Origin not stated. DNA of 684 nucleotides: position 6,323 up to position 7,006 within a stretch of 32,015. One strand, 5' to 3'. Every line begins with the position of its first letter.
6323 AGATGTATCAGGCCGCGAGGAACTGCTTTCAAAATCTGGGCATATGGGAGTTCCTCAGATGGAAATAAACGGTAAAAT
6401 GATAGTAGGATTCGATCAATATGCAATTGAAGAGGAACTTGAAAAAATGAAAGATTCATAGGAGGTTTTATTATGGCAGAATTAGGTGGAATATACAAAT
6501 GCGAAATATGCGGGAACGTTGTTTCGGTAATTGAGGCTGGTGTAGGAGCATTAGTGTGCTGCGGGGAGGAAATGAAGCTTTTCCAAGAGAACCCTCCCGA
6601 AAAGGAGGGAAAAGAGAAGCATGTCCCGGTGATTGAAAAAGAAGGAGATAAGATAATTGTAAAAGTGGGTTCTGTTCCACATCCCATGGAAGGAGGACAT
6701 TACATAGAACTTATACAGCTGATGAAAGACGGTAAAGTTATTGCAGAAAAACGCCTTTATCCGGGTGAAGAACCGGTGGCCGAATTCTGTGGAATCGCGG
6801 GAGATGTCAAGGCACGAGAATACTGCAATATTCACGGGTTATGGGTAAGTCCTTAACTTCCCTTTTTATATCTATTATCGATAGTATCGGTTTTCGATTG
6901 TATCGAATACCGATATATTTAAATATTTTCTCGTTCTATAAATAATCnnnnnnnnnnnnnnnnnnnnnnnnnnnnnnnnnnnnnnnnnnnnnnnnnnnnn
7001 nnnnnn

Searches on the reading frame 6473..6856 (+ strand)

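Call 43: search_protein_families(library=pfam, proteins=[window:6473-6856:+], max_evalue=0.001)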
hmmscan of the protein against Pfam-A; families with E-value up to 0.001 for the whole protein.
window:6473-6856:+ (127 aa): 2 families
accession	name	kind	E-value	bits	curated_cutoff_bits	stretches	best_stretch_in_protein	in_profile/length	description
PF01880.24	Desulfoferrodox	-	9.2e-18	65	22.2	1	45-125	4-96/98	Desulfoferrodoxin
PF06397.17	Desulfoferrod_N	-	2.8e-16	59.3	23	1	4-36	3-35/36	Desulfoferrodoxin, N-terminal domain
